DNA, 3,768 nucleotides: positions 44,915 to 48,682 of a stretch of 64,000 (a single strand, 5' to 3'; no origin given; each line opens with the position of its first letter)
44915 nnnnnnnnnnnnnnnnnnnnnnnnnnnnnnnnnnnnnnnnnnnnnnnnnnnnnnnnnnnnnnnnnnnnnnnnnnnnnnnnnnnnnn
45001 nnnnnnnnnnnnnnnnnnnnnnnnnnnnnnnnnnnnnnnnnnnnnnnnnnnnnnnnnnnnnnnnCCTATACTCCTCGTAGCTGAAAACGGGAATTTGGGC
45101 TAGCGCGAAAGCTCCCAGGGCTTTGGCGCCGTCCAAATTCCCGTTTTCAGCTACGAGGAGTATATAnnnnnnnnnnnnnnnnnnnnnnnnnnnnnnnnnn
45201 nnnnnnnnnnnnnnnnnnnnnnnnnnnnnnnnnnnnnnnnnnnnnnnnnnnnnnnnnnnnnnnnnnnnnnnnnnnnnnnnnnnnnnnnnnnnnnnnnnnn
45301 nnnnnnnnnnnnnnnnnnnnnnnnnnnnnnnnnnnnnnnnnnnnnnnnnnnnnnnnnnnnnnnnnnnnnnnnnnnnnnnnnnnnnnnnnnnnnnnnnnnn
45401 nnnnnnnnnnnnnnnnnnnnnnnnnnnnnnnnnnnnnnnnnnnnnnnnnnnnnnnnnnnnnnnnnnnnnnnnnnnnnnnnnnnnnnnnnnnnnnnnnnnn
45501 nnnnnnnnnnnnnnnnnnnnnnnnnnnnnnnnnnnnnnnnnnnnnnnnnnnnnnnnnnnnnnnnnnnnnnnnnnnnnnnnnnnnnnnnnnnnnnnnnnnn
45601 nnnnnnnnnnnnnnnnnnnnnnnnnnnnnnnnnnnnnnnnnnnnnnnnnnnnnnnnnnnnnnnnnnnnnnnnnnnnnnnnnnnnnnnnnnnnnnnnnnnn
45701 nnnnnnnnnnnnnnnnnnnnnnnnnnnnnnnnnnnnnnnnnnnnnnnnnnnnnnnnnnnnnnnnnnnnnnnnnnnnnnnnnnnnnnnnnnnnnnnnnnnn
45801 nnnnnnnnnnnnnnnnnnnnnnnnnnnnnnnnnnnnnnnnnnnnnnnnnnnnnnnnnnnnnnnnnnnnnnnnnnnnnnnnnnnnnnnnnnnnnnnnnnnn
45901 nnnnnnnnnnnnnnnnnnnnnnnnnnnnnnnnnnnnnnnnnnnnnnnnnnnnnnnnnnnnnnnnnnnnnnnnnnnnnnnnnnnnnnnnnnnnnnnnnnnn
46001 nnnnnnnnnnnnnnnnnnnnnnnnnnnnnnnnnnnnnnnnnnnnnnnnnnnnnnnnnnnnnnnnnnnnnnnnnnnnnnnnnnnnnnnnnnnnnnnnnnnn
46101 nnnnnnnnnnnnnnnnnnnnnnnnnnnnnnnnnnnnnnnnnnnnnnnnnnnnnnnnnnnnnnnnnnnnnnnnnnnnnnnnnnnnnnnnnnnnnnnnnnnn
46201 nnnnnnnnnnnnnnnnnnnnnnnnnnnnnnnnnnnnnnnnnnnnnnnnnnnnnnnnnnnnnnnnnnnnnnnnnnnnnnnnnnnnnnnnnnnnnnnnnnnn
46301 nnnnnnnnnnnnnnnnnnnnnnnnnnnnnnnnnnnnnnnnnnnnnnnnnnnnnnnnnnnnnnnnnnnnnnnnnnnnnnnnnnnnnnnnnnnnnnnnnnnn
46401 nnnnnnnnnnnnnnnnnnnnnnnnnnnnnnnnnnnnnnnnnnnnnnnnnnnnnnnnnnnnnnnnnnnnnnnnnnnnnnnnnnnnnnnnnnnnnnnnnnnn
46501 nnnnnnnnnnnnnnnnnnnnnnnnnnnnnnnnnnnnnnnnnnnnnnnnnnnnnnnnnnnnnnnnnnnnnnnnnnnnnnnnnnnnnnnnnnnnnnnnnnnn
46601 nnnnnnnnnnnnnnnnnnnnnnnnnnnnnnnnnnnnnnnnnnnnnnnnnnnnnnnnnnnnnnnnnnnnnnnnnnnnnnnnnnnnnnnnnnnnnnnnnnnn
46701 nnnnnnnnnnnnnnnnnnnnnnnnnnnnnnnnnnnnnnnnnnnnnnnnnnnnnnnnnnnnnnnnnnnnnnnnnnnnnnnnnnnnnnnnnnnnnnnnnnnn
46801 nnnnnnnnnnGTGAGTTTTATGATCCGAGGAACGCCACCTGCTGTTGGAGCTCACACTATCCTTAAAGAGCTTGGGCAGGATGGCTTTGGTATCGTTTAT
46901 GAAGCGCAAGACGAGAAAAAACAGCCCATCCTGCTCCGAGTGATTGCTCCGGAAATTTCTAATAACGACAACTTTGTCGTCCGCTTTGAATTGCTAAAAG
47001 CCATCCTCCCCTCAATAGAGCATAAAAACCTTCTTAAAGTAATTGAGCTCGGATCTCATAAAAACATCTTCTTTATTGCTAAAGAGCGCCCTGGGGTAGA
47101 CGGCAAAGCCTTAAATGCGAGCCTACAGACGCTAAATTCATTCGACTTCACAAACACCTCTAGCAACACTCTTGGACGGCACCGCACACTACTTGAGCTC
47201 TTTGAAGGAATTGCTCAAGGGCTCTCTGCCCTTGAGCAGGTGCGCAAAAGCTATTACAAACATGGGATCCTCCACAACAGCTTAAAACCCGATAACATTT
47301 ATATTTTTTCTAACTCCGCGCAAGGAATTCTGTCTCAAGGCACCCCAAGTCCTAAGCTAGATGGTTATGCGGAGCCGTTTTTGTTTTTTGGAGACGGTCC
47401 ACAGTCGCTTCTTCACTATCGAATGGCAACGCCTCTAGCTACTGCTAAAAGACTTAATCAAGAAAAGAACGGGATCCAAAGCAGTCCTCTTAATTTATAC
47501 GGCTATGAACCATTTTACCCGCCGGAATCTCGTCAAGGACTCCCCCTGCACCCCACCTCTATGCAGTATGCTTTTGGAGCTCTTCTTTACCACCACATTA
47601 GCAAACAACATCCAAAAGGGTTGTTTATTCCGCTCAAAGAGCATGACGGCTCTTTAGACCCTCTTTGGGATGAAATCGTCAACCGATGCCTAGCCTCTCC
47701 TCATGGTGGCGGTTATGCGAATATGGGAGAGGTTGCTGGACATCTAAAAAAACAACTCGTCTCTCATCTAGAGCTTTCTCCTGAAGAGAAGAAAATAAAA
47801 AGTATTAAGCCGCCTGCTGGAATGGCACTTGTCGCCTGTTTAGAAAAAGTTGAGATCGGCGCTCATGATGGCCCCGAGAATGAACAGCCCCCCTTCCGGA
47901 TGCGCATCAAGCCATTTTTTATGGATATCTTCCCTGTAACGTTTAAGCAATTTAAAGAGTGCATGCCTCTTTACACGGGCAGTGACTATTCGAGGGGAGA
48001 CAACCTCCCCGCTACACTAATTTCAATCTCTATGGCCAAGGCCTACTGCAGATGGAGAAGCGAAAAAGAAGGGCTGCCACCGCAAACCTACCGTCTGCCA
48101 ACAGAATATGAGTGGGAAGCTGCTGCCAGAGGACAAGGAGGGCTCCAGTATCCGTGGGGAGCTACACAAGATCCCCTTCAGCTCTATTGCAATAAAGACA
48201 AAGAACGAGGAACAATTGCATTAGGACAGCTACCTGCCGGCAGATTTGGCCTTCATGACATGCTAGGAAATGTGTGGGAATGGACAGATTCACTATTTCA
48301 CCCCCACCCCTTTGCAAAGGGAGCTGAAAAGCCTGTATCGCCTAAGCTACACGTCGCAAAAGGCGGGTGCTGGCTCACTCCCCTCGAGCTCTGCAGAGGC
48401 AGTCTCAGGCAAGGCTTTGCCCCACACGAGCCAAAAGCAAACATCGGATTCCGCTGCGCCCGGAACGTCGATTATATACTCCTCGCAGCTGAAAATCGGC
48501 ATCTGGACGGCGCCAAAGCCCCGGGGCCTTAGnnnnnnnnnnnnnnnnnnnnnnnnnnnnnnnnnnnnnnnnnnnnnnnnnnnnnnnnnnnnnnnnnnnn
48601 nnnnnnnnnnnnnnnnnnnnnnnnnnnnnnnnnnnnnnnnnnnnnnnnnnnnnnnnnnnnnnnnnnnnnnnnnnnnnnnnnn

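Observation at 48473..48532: F1 termini supply stop codons and C-terminal tails to at least four genes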

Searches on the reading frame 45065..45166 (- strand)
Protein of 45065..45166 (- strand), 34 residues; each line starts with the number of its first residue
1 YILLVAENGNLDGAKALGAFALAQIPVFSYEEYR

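Call 59: search_protein_representatives(protein=window:45065-45166:-)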
Query: 34 residues. Proteins with E-value up to 0.001 (for the whole library): 2; up to 1e-10: 0; up to 1e-30: 0. The best 2 are listed.
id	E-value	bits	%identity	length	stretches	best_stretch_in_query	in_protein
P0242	7.4e-09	49.4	84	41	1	2-33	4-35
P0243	3.3e-05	38.5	86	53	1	2-29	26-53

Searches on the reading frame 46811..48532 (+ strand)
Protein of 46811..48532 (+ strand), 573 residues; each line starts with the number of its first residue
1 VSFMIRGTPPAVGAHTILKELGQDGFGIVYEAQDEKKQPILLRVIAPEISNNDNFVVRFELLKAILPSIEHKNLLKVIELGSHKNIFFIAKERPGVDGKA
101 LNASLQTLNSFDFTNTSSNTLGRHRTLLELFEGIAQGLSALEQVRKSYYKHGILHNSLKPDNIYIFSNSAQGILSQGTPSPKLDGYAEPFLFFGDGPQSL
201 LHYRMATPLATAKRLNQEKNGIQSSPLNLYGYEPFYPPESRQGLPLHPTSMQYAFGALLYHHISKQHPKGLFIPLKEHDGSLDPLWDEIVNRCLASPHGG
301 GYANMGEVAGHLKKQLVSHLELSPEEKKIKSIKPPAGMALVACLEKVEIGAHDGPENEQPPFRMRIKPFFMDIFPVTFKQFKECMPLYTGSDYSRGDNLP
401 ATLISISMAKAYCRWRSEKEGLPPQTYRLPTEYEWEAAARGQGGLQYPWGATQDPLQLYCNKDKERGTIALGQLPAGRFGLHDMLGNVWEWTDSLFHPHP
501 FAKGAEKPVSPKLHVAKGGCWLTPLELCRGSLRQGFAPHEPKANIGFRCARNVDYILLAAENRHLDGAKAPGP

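Call 14: search_protein_families(library=pfam, proteins=[window:46811-48532:+], max_evalue=0.001)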
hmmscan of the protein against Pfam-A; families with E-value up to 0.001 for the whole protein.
window:46811-48532:+ (573 aa): 2 families
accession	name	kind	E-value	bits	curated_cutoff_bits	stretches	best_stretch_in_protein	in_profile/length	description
PF03781.23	FGE-sulfatase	-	6.3e-42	144.4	23.3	1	349-551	15-255/255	Sulfatase-modifying factor enzyme 1-like domain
PF00069.31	Pkinase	-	0.00088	19.2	31.7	0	17-166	3-132/263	Protein kinase domain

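Call 15: search_protein_families(library=ncbifam, proteins=[window:46811-48532:+], max_evalue=0.001)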
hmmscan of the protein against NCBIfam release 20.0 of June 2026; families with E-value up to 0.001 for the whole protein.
window:46811-48532:+ (573 aa): 10 families
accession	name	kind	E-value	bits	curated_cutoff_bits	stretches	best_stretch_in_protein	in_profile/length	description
NF041186.1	SenA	equivalog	7.3e-21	75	420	1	398-550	270-381/382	selenoneine synthase SenA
TIGR03440.2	egtB_TIGR03440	equivalog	4e-20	72.3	360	1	400-550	275-413/413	ergothioneine biosynthesis protein EgtB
TIGR03525.2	GldK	equivalog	2.9e-18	66.4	350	1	400-552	221-406/408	T9SS ring complex lipoprotein PorK/GldK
NF051459.1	pyoverdine_PvdO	equivalog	3.7e-11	42.6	500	1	391-552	110-279/280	dihydropyoverdine dehydrogenase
TIGR04344.1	ovoA_Nterm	equivalog_domain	8.4e-11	41.4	400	1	406-549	302-443/444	5-histidylcysteine sulfoxide synthase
NF033483.0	PknB_PASTA_kin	equivalog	7e-08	31.9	450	1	16-166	10-141/563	Stk1 family PASTA domain-containing Ser/Thr kinase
NF009651.0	PRK13184.1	equivalog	4.9e-05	21.5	839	1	15-168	4-149/932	serine/threonine-protein kinase PknD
TIGR03524.1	GldJ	equivalog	6.2e-05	21.8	458.2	0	416-444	253-281/559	gliding motility lipoprotein GldJ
NF047741.1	antiphage_MADS6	equivalog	0.00018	20.2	460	0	14-106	496-584/612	methylation-associated defense system protein kinase MAD6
TIGR03530.1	GldJ_short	equivalog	0.00076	18.5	382.9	0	424-447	207-230/396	gliding motility lipoprotein GldJ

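Call 16: find_homologous_proteins(query=window:46811-48532:+, max_evalue=1e-10)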
Query window:46811-48532:+ (573 aa): 675 proteins with E <= 1e-10 among 8000 candidates; the best 120 are listed.
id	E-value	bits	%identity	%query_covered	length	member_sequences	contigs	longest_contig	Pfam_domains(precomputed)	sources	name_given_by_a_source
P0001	0.0e+0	1341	100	99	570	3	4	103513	PF03781.23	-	-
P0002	1.2e-177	610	50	96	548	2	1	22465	PF03781.23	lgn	-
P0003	5.4e-164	565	49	95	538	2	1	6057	PF03781.23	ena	-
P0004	9.0e-164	564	49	95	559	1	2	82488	PF03781.23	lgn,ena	-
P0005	1.5e-162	560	49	95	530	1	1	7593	PF03781.23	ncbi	-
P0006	3.9e-157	542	46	97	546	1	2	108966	PF03781.23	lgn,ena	-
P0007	1.4e-155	537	45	97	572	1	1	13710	PF03781.23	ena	-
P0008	1.5e-155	537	48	95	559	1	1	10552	PF03781.23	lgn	-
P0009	1.9e-154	534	47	95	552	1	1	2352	PF03781.23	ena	-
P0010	6.6e-153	528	45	96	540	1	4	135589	PF03781.23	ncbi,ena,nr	ncbi:MAG: hypothetical protein CMO81_08370 [Waddliaceae bacterium]|nr:hypothetical protein [Waddliac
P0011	2.4e-150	520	47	97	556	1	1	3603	PF03781.23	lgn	-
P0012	2.6e-150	520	47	95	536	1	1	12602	PF03781.23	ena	-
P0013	3.2e-149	516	46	95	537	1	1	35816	PF03781.23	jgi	jgi:formylglycine-generating enzyme required for sulfatase activity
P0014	4.4e-145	503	45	95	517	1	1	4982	PF03781.23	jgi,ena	-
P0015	2.4e-142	494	45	95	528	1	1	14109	PF03781.23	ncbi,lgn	-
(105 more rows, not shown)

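Call 19: find_encoding_contigs(protein=P0001, flank=10000, max_places=10)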
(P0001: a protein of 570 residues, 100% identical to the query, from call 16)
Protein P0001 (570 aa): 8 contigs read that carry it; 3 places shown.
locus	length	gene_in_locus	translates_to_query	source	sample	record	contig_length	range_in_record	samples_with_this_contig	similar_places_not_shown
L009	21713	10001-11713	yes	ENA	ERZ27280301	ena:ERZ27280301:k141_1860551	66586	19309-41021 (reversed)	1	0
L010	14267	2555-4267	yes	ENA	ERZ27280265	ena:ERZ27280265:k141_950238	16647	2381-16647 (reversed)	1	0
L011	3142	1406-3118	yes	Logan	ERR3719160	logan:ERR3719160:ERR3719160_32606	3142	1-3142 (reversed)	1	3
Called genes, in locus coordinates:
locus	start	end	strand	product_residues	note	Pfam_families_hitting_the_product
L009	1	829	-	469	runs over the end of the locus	PF00875:DNA_photolyase, PF03441:FAD_binding_7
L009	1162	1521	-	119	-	PF13683:rve_3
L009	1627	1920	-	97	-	PF01527:HTH_Tnp_1 (faint)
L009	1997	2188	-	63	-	-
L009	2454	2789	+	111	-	-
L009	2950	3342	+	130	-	-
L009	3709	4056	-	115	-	-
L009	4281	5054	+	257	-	PF01171:ATP_bind_3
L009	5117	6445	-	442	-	PF03631:Virul_fac_BrkB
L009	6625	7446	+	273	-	PF01975:SurE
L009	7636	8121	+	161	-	-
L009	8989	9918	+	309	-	PF02588:YitT_membrane, PF10035:DUF2179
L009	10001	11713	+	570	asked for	PF03781:FGE-sulfatase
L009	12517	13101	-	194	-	PF02441:Flavoprotein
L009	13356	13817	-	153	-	PF01040:UbiA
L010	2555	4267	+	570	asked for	PF03781:FGE-sulfatase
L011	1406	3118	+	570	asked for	PF03781:FGE-sulfatase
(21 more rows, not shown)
